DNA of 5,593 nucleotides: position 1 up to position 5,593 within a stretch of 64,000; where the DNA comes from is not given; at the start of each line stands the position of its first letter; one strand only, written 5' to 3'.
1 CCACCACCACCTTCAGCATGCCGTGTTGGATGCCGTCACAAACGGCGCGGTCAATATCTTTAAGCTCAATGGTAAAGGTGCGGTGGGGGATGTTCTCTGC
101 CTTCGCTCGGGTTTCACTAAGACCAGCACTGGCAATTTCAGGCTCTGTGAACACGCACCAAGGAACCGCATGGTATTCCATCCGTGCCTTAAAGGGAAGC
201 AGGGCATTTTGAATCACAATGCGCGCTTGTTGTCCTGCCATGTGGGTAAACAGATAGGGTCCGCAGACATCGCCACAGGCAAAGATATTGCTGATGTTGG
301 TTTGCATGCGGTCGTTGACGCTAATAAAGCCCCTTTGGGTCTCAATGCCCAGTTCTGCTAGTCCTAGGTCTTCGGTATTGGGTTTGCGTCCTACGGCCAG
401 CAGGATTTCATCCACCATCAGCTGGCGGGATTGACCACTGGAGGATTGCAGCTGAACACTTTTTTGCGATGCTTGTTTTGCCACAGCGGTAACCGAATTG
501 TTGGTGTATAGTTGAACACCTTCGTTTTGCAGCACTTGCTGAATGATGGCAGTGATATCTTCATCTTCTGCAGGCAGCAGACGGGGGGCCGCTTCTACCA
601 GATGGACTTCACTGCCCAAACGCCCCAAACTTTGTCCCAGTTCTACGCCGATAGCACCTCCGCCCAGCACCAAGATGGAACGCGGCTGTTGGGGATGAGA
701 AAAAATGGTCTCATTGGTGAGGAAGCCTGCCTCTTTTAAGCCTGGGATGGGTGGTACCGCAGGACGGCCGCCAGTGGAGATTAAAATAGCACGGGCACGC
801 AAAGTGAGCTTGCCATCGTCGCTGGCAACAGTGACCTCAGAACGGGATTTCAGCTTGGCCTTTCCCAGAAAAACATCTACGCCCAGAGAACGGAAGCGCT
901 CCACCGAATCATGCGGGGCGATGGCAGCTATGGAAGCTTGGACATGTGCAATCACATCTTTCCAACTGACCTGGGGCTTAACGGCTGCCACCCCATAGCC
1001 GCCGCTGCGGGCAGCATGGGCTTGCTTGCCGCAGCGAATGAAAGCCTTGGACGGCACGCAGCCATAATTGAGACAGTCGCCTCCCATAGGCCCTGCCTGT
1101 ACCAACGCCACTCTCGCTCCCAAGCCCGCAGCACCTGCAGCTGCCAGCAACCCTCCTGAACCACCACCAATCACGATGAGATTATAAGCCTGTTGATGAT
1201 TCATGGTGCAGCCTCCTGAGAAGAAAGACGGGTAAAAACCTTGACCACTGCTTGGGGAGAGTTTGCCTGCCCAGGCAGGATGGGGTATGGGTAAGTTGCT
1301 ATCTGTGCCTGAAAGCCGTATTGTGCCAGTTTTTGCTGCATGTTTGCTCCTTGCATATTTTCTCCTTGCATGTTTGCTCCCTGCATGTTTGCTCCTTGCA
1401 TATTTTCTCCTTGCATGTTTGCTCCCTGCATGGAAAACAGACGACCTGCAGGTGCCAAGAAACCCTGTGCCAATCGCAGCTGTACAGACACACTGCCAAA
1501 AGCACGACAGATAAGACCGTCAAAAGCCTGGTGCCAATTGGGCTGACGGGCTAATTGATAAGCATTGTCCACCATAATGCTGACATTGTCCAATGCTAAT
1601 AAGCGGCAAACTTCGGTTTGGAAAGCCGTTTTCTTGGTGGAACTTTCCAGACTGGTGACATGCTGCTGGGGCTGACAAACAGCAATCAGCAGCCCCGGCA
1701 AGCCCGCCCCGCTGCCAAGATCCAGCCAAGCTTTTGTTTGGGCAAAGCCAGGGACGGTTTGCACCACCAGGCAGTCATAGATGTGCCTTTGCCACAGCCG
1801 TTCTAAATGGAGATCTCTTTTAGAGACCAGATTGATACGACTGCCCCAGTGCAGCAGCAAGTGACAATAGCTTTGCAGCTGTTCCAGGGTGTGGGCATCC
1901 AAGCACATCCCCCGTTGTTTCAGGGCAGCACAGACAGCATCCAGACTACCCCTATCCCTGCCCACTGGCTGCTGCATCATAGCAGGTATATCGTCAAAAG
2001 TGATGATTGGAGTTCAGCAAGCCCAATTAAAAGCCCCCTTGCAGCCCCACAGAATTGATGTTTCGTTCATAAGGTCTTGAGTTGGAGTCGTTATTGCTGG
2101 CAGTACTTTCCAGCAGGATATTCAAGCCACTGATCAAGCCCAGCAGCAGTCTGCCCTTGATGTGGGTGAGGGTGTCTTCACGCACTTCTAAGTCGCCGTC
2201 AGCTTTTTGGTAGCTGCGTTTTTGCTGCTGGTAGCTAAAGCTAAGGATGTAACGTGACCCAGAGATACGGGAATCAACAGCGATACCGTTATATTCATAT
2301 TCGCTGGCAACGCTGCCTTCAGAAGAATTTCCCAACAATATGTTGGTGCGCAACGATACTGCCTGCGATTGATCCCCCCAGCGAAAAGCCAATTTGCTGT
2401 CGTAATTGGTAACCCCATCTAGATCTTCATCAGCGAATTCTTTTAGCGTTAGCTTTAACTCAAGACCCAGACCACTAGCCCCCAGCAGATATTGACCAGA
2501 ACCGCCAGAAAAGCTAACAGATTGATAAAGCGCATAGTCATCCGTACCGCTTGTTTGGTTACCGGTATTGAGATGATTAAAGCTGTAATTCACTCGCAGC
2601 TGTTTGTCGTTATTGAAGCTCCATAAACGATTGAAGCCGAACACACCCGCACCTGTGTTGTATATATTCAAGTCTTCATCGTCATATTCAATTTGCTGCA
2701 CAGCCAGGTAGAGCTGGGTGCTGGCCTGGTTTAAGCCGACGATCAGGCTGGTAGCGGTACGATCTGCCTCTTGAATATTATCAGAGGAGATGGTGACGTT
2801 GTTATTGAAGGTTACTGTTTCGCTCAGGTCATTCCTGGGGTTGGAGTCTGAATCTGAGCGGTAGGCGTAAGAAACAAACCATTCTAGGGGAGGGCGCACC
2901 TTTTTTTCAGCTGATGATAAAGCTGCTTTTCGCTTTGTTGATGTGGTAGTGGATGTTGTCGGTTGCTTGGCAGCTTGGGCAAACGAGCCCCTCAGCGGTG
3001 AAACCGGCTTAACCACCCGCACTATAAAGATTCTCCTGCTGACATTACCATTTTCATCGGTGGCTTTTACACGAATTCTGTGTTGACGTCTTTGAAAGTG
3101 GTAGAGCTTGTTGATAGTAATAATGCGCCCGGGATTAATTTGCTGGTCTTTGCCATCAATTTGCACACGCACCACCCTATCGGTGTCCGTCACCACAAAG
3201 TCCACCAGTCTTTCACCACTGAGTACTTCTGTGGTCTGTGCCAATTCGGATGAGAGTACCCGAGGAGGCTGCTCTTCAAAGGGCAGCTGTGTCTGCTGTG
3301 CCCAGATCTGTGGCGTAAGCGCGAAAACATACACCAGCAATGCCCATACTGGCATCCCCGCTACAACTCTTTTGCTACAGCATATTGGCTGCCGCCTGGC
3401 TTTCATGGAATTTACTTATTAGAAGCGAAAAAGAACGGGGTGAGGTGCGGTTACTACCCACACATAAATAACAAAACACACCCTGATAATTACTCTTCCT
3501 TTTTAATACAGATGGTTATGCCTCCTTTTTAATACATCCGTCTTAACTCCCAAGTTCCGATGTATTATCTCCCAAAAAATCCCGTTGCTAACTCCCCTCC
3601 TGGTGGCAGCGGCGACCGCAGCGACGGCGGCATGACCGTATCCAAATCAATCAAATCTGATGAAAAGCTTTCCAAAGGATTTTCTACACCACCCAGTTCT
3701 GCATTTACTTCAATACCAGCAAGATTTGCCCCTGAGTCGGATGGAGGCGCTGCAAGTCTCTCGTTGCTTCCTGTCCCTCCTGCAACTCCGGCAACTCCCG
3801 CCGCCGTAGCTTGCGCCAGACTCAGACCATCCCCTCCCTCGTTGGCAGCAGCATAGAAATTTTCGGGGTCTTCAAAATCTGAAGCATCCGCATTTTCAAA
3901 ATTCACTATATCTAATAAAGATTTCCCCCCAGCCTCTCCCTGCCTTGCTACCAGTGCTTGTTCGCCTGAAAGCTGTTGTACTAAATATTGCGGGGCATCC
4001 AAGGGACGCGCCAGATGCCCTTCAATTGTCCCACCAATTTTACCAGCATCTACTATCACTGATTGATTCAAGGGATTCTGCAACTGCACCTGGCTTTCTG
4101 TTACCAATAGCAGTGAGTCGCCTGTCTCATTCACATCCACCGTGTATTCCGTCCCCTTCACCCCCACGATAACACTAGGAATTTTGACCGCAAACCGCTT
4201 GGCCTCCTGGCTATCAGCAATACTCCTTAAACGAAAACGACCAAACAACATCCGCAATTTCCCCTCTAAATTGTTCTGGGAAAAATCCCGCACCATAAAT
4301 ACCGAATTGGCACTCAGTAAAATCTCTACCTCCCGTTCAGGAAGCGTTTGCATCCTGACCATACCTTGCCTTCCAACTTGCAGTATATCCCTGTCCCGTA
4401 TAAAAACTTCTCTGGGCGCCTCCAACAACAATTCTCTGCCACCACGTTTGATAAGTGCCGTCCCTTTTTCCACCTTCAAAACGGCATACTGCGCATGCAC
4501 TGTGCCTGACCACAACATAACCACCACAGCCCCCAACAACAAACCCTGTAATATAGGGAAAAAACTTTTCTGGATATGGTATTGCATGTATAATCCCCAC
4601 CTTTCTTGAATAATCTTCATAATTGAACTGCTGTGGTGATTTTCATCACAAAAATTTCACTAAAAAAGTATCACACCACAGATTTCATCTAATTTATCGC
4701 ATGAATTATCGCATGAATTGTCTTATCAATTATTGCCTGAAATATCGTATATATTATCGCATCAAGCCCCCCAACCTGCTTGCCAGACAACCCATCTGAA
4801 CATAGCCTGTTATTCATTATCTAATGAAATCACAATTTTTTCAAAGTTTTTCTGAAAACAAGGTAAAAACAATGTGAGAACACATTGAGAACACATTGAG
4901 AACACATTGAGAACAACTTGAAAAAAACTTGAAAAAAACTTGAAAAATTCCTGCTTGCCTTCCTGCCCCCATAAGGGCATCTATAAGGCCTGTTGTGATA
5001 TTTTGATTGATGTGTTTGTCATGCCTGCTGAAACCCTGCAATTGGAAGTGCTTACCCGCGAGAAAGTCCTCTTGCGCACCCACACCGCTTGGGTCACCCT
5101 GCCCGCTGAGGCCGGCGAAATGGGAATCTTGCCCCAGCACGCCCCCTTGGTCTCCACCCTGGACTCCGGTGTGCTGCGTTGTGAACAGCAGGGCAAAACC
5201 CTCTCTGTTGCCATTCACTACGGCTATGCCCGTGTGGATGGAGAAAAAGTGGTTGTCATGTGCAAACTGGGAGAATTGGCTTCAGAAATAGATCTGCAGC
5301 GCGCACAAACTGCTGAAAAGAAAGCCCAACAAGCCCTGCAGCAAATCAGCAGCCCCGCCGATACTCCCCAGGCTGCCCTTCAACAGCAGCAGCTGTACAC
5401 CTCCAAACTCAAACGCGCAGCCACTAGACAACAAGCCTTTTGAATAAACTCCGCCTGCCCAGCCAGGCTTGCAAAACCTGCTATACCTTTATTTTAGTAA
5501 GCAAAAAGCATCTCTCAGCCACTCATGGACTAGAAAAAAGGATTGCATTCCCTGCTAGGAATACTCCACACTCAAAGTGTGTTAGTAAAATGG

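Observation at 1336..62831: Nearly every spacer and many gene ends carry their own 'private' short tandem repeat, and every in-CDS repeat has a unit length divisible by three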

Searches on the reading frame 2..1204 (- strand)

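Call 22: search_protein_families(library=pfam, proteins=[window:2-1204:-], max_evalue=0.0001)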
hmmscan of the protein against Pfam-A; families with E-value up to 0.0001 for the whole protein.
window:2-1204:- (401 aa): 8 families
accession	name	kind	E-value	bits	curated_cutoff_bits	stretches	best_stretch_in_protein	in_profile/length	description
PF07992.20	Pyr_redox_2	-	5.1e-65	220.2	26.1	1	7-327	1-291/291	Pyridine nucleotide-disulphide oxidoreductase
PF00070.33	Pyr_redox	-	9e-22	77.8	22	1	177-253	2-80/82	Pyridine nucleotide-disulphide oxidoreductase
PF13738.12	Pyr_redox_3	-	2e-14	54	30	1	10-311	1-305/305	Pyridine nucleotide-disulphide oxidoreductase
PF02852.28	Pyr_redox_dim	-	1.6e-11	44.8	25.3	1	347-401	1-55/110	Pyridine nucleotide-disulphide oxidoreductase, dimerisation domain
PF13434.12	Lys_Orn_oxgnase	-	4e-09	36.5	21.3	1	121-218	131-234/339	L-lysine 6-monooxygenase/L-ornithine 5-monooxygenase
PF03486.20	HI0933_like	-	9.1e-07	29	50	0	8-39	2-33/244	HI0933-like protein Rossmann domain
PF12831.13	FAD_oxidored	-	2e-05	24.5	27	0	9-42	2-35/416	FAD dependent oxidoreductase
PF01134.28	GIDA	-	2.2e-05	24.2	22.1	0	9-59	2-50/391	Glucose inhibited division protein A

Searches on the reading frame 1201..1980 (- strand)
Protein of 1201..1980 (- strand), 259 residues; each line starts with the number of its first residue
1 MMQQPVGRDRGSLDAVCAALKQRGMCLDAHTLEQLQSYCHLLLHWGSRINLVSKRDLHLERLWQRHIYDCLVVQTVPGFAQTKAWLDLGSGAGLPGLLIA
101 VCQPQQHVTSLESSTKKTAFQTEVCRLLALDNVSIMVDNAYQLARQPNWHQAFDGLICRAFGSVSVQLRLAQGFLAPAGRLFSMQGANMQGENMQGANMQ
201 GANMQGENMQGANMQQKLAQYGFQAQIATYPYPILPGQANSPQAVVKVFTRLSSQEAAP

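Call 9: search_protein_families(library=ncbifam, proteins=[window:1201-1980:-], max_evalue=0.00001)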
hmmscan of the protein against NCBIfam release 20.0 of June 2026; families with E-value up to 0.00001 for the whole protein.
window:1201-1980:- (259 aa): 1 family
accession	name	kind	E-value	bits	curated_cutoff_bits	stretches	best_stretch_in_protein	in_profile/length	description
TIGR00138.1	rsmG_gidB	equivalog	5.4e-32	110.9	99.5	1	36-205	2-165/183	16S rRNA (guanine(527)-N(7))-methyltransferase RsmG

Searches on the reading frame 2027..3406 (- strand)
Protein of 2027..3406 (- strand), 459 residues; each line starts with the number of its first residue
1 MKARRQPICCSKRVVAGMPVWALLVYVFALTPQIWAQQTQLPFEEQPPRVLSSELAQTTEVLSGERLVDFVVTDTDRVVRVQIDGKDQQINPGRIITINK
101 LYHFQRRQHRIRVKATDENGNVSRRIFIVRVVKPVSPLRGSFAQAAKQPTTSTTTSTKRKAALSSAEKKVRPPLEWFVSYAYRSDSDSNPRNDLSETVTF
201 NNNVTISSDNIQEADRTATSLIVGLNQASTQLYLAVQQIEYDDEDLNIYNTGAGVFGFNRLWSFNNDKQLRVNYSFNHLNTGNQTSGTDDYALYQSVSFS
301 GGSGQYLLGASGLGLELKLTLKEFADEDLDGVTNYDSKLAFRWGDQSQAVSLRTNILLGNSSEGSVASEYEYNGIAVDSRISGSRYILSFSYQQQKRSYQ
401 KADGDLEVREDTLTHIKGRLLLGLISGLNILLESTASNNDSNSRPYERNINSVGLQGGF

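Call 9: search_protein_families(library=ncbifam, proteins=[window:2027-3406:-], max_evalue=0.00001)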
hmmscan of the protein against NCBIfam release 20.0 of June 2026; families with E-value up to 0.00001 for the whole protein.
window:2027-3406:- (459 aa): 0 families

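Call 22: search_protein_families(library=pfam, proteins=[window:2027-3406:-], max_evalue=0.0001)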
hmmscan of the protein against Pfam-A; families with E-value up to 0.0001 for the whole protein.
window:2027-3406:- (459 aa): 0 families

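Call 76: search_protein_families(library=pfam, proteins=[window:2027-3406:-], max_evalue=1)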
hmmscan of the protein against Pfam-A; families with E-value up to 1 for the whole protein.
window:2027-3406:- (459 aa): 1 family
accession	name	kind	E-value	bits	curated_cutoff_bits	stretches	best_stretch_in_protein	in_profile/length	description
PF16729.10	DUF5067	-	0.11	12.9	27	1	64-117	75-126/126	Domain of unknown function (DUF5067)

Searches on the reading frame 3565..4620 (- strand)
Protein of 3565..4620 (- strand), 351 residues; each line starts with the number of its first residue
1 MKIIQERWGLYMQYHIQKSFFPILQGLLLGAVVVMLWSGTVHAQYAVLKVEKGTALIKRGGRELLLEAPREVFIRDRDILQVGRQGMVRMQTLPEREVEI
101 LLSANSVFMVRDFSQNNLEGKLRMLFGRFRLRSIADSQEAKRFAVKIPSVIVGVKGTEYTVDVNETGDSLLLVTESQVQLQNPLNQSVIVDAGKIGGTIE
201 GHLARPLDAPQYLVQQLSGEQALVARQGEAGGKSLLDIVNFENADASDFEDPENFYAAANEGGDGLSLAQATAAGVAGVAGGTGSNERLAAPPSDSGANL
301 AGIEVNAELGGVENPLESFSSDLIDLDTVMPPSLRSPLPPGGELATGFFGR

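Call 9: search_protein_families(library=ncbifam, proteins=[window:3565-4620:-], max_evalue=0.00001)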
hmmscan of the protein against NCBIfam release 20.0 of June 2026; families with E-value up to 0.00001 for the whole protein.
window:3565-4620:- (351 aa): 0 families

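Call 22: search_protein_families(library=pfam, proteins=[window:3565-4620:-], max_evalue=0.0001)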
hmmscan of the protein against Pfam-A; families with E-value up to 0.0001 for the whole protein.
window:3565-4620:- (351 aa): 1 family
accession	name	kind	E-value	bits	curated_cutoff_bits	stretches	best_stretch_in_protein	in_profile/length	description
PF04773.18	FecR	-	4.6e-06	27.4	24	1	99-178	20-96/97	FecR protein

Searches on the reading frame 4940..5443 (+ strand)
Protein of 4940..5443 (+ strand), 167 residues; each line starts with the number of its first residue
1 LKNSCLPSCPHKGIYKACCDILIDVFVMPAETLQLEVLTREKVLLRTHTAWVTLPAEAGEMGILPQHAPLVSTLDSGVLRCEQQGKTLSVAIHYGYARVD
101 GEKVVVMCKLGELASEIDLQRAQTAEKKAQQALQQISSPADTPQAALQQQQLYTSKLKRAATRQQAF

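Call 9: search_protein_families(library=ncbifam, proteins=[window:4940-5443:+], max_evalue=0.00001)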
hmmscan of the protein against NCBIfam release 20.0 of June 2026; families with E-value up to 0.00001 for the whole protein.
window:4940-5443:+ (167 aa): 19 families
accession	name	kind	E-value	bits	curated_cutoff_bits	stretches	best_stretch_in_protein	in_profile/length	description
NF009980.0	PRK13446.1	equivalog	7.9e-30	103.5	129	1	30-148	2-122/136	F0F1 ATP synthase subunit epsilon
TIGR01216.1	ATP_synt_epsi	equivalog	8.6e-25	87.2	67.25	1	32-149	1-119/130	ATP synthase F1 subunit epsilon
NF001846.0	PRK00571.1-3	equivalog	3.6e-21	75.8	132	1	31-163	2-130/137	F0F1 ATP synthase subunit epsilon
NF011322.0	PRK14735.1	equivalog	1.8e-19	70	202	1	33-157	3-131/139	F0F1 ATP synthase subunit epsilon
NF001847.0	PRK00571.1-4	equivalog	1.8e-19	69.8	135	1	31-148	2-120/139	F0F1 ATP synthase subunit epsilon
NF009979.0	PRK13444.1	equivalog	6.9e-18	65.2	163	1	29-130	2-103/127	F0F1 ATP synthase subunit epsilon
NF009984.0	PRK13450.1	equivalog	3.7e-16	59.3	164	1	31-136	3-109/133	F0F1 ATP synthase subunit epsilon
NF009977.0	PRK13442.1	equivalog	5.4e-15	55.4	80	1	30-125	3-99/102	F0F1 ATP synthase subunit epsilon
NF001851.0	PRK00571.2-4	equivalog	1.5e-13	51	131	1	30-154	2-127/135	F0F1 ATP synthase subunit epsilon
NF001852.0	PRK00571.2-5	equivalog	1.2e-12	48.1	145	1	34-137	5-110/124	F0F1 ATP synthase subunit epsilon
NF011323.0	PRK14736.1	subfamily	1e-11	44.9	145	1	32-110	3-82/133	F0F1 ATP synthase subunit epsilon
NF009978.0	PRK13443.1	equivalog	7.2e-10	39.2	148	1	30-111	2-83/136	F0F1 ATP synthase subunit epsilon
NF009985.0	PRK13451.1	equivalog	8.8e-09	35.5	112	1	34-121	2-89/101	F0F1 ATP synthase subunit epsilon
NF009982.0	PRK13448.1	equivalog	1.1e-08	35.2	146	1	32-135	3-106/135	F0F1 ATP synthase subunit epsilon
NF009986.0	PRK13452.1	equivalog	3.2e-08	33.8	207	1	33-137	6-110/145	F0F1 ATP synthase subunit epsilon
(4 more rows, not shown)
